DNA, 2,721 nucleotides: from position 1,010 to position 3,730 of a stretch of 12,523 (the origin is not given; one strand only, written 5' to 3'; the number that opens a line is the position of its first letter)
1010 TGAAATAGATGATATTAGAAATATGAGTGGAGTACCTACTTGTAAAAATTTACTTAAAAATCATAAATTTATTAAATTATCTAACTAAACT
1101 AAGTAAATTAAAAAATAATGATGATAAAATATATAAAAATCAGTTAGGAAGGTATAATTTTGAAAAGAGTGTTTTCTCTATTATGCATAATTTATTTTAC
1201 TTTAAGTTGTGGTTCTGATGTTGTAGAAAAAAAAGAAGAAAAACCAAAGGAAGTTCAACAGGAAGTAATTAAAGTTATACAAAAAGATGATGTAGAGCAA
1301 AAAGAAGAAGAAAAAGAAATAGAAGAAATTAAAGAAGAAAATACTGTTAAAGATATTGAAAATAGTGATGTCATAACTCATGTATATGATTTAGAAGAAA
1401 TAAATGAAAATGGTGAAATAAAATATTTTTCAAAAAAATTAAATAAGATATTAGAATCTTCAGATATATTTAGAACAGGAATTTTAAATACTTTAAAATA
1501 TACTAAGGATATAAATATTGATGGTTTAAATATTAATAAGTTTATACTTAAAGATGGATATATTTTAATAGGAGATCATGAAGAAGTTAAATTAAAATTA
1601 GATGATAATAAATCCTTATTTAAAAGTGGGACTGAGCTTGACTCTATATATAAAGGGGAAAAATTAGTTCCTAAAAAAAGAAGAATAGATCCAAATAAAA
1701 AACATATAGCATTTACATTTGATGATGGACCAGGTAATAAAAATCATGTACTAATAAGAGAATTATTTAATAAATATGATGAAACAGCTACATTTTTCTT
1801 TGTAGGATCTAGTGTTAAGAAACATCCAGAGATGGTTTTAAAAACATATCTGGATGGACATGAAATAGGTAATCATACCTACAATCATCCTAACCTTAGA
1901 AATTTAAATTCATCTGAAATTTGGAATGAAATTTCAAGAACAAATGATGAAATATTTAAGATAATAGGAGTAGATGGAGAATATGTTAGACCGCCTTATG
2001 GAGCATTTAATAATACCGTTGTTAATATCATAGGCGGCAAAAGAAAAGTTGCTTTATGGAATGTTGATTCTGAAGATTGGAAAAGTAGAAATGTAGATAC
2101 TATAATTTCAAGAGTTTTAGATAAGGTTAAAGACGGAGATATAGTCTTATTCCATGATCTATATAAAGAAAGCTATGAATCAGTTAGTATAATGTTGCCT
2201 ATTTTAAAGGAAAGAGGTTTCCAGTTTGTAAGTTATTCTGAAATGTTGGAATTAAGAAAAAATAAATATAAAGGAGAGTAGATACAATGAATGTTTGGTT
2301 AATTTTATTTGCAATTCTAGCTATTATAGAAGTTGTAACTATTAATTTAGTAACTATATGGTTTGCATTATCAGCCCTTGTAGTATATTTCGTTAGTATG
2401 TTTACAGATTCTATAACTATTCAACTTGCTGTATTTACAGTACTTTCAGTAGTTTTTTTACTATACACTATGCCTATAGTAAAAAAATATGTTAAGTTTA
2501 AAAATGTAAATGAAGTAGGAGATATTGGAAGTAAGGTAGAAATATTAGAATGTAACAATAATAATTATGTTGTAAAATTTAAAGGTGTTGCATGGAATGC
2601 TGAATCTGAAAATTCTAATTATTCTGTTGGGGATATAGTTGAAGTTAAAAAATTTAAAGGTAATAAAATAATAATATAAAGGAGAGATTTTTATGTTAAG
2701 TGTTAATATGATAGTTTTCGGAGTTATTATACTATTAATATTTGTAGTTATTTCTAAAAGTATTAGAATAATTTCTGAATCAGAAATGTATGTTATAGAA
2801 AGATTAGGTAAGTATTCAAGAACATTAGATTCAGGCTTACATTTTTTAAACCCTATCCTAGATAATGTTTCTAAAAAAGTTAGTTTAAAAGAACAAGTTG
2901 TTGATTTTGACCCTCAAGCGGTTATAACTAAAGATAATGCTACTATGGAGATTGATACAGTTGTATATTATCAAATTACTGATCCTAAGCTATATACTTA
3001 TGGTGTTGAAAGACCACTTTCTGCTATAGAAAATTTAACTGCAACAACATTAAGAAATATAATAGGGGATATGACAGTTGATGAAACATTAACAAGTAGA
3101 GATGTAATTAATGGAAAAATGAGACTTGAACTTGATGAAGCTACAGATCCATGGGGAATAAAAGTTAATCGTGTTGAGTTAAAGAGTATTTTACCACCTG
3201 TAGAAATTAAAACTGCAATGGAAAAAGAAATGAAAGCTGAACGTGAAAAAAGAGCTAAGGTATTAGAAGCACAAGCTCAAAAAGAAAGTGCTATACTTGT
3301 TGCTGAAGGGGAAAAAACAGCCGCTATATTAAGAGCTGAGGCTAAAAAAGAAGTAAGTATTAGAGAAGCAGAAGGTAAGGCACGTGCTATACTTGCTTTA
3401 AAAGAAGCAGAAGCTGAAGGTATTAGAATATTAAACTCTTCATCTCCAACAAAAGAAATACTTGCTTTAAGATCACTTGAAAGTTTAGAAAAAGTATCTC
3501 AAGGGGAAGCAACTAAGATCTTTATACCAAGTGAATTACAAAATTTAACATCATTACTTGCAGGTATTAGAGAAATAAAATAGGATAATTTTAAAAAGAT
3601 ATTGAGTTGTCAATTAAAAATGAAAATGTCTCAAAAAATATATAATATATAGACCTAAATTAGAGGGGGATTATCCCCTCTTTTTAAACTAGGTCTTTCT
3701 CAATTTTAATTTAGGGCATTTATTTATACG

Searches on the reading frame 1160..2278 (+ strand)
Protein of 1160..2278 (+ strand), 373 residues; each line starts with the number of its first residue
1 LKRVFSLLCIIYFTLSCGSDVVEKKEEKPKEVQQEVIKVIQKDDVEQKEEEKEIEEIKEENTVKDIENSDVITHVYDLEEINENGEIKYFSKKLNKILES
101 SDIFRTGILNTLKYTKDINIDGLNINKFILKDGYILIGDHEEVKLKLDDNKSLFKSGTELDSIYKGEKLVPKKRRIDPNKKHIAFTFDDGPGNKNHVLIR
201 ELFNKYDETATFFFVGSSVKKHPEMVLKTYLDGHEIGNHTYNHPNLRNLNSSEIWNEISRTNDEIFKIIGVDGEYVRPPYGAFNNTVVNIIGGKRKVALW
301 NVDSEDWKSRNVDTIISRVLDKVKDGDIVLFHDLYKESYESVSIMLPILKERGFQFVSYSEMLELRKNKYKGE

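Call 10: search_protein_families(library=pfam, proteins=[window:1160-2278:+], max_evalue=1)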
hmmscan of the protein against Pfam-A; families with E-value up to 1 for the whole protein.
window:1160-2278:+ (373 aa): 5 families
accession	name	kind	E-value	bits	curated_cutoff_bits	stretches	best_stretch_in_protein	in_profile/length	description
PF01522.26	Polysacc_deac_1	-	5.8e-34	117.2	23.1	1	177-290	3-115/124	Polysaccharide deacetylase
PF12102.13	MrcB_N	-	0.056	13.5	25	1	11-88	87-168/183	MrcB-like, N-terminal domain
PF14851.11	FAM176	-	0.27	11.5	31.5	1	8-65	38-95/152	FAM176 family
PF13965.12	SID-1_RNA_chan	-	0.47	9.3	28.7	1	4-90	125-213/594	dsRNA-gated channel SID-1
PF12295.13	Symplekin_C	-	0.54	10.6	25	1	30-110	15-96/182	Symplekin tight junction protein C terminal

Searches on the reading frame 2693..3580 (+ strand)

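Call 10: search_protein_families(library=pfam, proteins=[window:2693-3580:+], max_evalue=1)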
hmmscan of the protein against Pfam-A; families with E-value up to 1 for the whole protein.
window:2693-3580:+ (296 aa): 1 family
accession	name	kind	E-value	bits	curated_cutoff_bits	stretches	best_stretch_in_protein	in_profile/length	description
PF01145.31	Band_7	-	8.4e-42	143.6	23.6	1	26-197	2-176/176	SPFH domain / Band 7 family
